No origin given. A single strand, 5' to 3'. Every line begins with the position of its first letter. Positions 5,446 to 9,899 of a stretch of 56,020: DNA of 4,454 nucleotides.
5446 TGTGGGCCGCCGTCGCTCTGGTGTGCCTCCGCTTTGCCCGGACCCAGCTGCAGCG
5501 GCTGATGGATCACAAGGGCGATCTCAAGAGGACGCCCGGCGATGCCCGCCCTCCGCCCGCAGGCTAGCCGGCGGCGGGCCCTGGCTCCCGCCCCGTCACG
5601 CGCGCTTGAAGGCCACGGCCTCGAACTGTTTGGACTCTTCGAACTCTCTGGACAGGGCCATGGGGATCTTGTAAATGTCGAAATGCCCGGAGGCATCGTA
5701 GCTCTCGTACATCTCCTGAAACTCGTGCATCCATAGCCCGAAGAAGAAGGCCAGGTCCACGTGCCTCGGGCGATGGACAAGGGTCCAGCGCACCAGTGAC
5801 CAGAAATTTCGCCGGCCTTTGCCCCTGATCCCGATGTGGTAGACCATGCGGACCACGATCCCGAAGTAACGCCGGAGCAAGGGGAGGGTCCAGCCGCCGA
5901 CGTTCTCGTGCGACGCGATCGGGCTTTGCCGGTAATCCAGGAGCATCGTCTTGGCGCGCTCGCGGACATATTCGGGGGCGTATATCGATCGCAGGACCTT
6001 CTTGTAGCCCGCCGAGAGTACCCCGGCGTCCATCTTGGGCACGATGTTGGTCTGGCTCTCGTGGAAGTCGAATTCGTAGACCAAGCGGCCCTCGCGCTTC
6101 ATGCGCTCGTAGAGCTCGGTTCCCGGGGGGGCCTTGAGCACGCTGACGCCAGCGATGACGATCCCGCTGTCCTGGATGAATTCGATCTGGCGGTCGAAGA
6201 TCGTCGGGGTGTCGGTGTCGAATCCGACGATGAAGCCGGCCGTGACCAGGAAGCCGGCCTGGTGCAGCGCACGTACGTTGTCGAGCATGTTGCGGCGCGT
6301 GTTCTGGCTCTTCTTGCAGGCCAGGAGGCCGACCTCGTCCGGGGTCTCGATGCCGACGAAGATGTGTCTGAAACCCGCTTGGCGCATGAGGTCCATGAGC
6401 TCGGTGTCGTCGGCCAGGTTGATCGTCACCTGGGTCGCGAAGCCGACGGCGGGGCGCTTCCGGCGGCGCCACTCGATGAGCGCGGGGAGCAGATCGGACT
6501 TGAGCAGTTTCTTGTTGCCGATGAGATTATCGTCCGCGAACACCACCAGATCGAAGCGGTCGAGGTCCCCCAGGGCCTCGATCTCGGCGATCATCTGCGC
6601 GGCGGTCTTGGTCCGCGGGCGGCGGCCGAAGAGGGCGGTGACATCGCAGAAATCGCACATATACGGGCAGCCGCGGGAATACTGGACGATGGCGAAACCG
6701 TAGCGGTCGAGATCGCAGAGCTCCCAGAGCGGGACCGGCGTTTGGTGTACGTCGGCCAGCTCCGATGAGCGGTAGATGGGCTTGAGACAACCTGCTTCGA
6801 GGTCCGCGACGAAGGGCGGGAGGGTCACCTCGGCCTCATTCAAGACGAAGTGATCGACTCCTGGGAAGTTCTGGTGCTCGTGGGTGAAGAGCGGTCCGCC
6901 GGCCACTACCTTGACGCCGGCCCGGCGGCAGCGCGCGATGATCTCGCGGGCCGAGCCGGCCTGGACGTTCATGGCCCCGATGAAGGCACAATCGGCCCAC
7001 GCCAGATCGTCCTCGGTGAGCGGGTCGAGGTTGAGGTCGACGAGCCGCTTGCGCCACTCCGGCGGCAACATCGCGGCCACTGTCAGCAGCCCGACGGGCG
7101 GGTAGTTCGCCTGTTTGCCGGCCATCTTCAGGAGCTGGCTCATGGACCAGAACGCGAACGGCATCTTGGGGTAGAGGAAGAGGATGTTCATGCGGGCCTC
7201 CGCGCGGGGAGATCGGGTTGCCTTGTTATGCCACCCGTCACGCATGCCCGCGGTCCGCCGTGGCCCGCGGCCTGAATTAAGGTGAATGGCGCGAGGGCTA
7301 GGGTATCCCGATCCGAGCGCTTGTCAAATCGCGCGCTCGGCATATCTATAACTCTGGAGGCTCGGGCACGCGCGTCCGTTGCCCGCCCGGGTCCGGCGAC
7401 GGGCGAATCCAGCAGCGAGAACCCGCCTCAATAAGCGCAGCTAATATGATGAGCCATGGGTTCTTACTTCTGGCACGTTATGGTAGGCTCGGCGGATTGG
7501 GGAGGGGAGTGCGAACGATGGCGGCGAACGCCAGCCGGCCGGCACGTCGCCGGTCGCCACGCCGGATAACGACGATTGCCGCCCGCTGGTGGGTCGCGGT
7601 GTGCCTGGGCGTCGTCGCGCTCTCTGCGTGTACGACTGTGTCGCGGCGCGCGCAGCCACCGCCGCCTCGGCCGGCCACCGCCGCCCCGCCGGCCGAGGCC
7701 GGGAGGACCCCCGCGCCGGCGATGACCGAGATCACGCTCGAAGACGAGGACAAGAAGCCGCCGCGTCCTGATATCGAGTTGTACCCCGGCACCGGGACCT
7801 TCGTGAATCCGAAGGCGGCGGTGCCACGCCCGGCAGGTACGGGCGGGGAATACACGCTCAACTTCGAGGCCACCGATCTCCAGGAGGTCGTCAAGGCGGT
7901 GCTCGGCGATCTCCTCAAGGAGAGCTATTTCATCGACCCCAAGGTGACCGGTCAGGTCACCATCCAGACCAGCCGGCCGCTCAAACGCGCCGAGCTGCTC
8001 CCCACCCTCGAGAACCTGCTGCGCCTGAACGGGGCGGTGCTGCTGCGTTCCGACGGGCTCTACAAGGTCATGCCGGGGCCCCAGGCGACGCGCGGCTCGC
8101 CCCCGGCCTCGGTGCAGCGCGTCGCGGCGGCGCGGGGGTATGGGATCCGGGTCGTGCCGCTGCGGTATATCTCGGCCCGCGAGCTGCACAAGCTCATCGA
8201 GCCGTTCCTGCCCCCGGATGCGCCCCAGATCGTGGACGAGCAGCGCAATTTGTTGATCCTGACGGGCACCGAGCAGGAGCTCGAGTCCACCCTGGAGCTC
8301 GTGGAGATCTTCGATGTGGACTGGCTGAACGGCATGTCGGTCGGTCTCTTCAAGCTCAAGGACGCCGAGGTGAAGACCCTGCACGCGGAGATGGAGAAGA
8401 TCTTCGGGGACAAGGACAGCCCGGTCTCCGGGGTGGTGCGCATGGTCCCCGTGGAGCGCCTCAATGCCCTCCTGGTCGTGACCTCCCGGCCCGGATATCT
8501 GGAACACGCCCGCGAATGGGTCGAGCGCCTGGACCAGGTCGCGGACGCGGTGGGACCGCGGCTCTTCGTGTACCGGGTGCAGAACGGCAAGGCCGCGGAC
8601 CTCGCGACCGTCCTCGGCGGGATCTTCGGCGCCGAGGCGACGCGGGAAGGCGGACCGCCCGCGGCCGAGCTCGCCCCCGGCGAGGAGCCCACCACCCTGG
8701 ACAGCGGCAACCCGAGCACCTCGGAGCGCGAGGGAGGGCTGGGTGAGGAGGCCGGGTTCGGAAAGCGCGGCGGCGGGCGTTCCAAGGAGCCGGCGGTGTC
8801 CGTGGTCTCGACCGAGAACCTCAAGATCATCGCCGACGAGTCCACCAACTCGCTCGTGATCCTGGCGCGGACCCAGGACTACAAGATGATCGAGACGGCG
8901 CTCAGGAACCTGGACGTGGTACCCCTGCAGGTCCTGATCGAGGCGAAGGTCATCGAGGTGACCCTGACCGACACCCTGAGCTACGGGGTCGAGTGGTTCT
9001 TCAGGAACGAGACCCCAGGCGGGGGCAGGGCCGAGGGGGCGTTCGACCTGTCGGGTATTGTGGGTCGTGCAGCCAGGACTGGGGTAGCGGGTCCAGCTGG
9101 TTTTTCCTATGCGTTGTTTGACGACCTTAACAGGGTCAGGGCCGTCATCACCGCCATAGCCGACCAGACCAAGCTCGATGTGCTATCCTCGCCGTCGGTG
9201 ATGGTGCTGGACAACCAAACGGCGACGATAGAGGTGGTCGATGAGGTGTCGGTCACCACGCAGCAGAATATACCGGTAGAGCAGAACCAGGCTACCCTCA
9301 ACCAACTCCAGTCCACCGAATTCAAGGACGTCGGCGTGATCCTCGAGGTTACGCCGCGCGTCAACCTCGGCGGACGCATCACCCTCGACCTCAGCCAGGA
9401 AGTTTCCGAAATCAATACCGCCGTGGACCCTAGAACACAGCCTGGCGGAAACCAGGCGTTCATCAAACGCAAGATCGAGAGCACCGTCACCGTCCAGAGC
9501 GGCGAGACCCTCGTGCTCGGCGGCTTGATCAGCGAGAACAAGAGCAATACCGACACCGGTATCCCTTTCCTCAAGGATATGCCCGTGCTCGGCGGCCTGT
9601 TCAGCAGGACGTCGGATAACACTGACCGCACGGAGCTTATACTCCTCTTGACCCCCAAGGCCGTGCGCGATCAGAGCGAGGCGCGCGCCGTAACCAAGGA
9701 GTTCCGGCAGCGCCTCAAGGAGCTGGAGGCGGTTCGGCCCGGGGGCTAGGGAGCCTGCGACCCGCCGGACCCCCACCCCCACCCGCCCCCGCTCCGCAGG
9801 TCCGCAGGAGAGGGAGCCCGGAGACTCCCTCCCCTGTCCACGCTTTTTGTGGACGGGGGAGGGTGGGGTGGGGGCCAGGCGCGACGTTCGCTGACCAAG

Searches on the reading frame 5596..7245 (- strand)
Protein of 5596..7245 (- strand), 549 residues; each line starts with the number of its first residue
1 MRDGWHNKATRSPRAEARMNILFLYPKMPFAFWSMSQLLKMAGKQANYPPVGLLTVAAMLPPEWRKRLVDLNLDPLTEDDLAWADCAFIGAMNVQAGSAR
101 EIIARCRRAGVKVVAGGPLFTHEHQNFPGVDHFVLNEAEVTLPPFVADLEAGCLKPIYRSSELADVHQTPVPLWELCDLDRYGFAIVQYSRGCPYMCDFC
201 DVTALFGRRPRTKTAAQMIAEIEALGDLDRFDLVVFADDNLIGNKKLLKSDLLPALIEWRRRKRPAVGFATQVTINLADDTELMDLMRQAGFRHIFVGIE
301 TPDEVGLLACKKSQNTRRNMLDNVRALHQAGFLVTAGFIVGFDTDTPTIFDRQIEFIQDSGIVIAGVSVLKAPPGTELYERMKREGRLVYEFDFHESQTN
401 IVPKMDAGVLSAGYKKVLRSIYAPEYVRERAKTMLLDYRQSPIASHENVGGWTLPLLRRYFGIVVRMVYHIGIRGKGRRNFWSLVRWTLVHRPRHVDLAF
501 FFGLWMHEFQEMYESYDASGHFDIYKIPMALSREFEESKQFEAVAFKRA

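Call 77: search_protein_families(library=pfam, proteins=[window:5596-7245:-], max_evalue=0.00001)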
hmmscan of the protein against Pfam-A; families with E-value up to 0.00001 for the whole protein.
window:5596-7245:- (549 aa): 3 families
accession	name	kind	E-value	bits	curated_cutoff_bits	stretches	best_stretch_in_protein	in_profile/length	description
PF13282.11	DUF4070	-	4.2e-25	88.9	22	1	376-515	1-137/144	Domain of unknown function (DUF4070)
PF04055.27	Radical_SAM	-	9.2e-18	65.4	29.5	1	188-348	2-157/166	Radical SAM superfamily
PF02310.24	B12-binding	-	1.8e-08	34.7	32.1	1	48-143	12-118/121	B12 binding domain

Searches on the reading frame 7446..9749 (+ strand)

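Call 77: search_protein_families(library=pfam, proteins=[window:7446-9749:+], max_evalue=0.00001)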
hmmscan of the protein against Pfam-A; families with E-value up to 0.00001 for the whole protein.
window:7446-9749:+ (767 aa): 3 families
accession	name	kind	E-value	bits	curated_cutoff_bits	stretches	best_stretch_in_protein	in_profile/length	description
PF00263.26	Secretin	-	3.3e-47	160.7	27.5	1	571-740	2-168/169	Bacterial type II and III secretion system protein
PF03958.22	Secretin_N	-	4.3e-30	104.2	28.2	3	374-494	2-68/69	Bacterial type II/III secretion system short domain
PF21305.2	type_II_gspD_N0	-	1.2e-14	54.3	27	1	138-208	1-71/71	GspD-like, N0 domain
